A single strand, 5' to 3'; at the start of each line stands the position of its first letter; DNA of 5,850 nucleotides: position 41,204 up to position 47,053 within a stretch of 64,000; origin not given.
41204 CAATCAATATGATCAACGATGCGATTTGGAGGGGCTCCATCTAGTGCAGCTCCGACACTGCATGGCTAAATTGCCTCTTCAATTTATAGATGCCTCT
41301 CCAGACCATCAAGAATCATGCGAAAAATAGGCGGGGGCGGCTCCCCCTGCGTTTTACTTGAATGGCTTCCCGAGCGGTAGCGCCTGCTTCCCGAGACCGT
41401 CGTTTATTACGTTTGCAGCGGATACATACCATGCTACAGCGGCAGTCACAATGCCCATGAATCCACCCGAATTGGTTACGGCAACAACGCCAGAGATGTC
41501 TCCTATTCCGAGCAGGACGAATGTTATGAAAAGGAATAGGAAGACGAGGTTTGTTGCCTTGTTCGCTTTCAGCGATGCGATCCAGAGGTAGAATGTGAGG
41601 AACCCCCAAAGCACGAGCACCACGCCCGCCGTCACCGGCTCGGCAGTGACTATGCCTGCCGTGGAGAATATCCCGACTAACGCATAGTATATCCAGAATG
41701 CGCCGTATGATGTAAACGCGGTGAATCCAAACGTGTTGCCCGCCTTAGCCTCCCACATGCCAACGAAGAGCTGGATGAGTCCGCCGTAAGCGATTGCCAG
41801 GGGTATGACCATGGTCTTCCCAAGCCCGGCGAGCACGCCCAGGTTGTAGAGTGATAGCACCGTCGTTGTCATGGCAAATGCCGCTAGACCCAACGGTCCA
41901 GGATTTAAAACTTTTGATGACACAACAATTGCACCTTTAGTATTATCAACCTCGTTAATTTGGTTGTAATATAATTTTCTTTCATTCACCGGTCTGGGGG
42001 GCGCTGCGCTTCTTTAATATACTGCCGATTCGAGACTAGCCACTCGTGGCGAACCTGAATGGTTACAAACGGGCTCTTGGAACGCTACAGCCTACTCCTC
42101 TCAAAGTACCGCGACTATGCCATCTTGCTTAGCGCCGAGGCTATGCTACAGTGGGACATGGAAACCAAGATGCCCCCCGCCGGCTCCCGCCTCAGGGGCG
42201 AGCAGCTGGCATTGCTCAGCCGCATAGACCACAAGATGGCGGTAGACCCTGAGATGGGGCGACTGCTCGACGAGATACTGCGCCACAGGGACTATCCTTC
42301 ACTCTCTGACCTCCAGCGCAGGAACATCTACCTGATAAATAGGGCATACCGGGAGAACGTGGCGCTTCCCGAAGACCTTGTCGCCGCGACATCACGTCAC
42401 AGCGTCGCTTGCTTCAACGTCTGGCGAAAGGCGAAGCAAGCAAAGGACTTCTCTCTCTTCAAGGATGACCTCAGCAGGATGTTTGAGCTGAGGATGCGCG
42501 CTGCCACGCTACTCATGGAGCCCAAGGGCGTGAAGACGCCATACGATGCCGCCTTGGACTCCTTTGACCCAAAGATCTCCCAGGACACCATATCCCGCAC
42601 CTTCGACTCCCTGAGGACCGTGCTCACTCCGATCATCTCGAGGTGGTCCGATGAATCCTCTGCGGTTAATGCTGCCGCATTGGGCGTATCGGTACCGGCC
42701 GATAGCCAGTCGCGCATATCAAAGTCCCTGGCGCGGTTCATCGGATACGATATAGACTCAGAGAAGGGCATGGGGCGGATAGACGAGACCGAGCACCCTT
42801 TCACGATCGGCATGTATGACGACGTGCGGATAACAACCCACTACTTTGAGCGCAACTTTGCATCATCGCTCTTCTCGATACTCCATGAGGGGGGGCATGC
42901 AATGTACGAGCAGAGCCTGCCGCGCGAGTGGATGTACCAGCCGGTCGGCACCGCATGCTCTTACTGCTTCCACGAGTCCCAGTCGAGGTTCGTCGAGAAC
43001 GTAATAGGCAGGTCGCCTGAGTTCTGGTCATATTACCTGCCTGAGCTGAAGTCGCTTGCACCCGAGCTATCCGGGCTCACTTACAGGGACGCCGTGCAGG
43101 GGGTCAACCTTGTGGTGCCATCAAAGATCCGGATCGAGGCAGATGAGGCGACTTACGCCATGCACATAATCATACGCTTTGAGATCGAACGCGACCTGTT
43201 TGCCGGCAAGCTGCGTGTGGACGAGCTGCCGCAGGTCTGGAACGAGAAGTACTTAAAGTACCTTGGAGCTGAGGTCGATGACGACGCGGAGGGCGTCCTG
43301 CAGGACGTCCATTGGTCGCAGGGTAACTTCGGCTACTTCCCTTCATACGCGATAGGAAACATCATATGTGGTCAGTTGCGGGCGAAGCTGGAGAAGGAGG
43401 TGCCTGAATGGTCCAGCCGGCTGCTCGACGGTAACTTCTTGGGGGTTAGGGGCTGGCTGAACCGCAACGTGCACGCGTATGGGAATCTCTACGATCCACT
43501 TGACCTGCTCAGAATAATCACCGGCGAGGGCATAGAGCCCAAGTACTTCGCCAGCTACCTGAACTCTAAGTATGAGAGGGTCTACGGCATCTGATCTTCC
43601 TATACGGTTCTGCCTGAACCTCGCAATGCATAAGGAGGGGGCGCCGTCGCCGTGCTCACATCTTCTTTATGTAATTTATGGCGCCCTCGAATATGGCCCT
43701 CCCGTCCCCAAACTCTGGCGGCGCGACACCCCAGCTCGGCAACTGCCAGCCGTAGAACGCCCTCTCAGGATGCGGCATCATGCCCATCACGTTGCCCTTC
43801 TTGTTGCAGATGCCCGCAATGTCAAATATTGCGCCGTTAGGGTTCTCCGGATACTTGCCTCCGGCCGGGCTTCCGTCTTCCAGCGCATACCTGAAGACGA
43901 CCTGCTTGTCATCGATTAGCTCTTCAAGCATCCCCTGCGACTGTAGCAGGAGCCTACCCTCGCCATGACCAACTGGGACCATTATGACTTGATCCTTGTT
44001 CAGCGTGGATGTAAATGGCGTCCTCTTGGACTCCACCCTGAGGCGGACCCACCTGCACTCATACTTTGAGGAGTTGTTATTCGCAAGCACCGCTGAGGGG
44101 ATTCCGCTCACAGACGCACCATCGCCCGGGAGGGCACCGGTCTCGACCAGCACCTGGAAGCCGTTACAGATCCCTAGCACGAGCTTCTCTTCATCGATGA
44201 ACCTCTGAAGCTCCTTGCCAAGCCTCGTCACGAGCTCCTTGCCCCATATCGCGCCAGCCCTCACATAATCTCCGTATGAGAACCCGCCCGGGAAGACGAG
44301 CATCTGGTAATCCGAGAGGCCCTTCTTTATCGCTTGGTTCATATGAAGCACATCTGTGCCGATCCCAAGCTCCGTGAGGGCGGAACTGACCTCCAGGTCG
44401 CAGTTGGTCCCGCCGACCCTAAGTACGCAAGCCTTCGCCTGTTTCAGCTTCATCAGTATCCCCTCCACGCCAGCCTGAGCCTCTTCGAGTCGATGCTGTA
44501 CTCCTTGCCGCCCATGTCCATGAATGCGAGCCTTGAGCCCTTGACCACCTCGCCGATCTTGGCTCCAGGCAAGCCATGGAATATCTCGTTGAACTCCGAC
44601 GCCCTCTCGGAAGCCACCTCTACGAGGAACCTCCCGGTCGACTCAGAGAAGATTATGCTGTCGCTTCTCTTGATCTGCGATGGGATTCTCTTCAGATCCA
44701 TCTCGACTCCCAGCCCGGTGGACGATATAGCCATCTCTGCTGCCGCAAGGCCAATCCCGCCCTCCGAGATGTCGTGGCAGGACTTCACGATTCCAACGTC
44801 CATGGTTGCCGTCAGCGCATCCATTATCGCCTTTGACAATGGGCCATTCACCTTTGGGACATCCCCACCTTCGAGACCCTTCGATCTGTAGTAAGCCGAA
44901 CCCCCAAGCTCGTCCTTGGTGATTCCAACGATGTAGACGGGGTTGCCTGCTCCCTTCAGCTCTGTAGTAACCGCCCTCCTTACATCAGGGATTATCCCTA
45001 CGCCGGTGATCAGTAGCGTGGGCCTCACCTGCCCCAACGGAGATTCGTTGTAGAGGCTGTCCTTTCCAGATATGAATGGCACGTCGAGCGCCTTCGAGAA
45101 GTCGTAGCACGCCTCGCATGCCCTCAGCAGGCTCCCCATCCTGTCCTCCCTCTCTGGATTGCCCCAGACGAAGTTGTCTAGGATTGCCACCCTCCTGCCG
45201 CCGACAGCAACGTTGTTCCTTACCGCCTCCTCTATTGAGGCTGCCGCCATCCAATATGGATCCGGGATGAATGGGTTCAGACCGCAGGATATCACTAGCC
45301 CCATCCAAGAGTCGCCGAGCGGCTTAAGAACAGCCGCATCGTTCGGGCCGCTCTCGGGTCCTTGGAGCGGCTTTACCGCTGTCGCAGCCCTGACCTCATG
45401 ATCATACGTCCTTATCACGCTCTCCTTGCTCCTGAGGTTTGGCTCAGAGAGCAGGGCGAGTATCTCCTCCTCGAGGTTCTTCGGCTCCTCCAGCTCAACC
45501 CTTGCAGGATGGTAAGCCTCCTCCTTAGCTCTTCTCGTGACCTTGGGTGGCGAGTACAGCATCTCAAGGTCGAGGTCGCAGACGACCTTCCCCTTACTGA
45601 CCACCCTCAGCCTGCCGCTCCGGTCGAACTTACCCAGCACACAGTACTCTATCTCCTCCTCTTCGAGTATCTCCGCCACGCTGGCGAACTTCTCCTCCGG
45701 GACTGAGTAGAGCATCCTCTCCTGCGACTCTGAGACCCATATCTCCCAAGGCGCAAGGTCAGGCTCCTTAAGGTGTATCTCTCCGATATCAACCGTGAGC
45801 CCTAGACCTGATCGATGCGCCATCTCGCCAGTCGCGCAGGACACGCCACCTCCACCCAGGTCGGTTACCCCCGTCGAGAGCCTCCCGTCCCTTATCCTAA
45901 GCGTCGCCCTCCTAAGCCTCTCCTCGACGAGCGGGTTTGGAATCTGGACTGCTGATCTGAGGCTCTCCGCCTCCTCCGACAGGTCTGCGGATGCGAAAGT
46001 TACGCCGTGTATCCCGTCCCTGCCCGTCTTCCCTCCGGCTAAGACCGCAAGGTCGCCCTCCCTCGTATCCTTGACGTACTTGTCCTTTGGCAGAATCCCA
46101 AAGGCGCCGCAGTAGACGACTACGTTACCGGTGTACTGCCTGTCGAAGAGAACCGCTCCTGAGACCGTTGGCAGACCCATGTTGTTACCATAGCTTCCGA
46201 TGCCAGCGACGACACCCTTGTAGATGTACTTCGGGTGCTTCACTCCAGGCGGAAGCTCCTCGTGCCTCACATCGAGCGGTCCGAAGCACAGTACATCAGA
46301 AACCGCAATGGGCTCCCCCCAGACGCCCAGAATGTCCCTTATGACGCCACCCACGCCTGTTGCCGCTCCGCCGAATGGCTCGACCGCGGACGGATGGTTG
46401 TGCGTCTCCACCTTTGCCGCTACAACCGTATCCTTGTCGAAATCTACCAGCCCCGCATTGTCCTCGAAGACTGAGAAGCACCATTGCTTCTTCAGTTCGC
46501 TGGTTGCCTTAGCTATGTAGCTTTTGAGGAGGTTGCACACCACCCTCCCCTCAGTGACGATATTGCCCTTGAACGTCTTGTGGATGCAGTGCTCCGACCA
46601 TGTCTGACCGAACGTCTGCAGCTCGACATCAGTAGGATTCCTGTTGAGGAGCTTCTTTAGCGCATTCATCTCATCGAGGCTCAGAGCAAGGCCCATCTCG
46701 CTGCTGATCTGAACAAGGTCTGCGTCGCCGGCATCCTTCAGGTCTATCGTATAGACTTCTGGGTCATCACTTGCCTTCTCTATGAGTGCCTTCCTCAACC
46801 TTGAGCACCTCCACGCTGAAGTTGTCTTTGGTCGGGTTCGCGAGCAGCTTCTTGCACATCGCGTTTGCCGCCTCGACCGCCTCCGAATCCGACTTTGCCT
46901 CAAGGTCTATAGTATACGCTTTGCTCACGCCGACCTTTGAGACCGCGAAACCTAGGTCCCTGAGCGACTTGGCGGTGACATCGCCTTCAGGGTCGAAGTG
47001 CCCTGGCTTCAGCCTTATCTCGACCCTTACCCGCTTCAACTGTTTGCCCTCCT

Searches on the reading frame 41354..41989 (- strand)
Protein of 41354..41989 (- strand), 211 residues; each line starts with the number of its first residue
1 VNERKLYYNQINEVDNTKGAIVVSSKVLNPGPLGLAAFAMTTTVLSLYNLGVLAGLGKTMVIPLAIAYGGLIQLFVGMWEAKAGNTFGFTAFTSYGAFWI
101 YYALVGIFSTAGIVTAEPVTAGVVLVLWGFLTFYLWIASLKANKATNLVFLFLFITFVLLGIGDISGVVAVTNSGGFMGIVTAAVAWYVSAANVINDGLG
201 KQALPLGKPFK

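Call 56: search_protein_families(library=pfam, proteins=[window:41354-41989:-], max_evalue=0.0001)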
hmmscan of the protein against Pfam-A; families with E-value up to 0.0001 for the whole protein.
window:41354-41989:- (211 aa): 1 family
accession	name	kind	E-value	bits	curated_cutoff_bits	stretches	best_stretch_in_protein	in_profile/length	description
PF01184.24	Gpr1_Fun34_YaaH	-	7.3e-43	147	25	1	22-196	12-192/207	GPR1/FUN34/yaaH family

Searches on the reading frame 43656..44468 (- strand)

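Call 20: search_protein_families(library=pfam, proteins=[window:43656-44468:-], max_evalue=0.00001)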
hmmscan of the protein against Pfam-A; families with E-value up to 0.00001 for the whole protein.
window:43656-44468:- (270 aa): 2 families
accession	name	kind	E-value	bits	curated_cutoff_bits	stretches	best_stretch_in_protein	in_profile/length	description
PF13507.12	GATase_5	-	6.2e-66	222.6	27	1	11-267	2-260/260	CobB/CobQ-like glutamine amidotransferase domain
PF01965.30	DJ-1_PfpI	-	7.3e-06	26.3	26.6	0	51-118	59-118/165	DJ-1/PfpI family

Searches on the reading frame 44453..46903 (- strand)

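Call 20: search_protein_families(library=pfam, proteins=[window:44453-46903:-], max_evalue=0.00001)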
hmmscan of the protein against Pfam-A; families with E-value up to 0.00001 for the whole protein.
window:44453-46903:- (816 aa): 3 families
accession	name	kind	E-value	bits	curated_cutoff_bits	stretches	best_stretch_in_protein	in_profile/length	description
PF02769.27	AIRS_C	-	9.8e-49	165.9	23.1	2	281-435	1-154/156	AIR synthase related protein, C-terminal domain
PF00586.29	AIRS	-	5.8e-30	104.4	24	2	148-270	2-111/112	AIR synthase related protein, N-terminal domain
PF18072.6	FGAR-AT_linker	-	1.5e-18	67.4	26.6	1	63-109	1-50/50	Formylglycinamide ribonucleotide amidotransferase linker domain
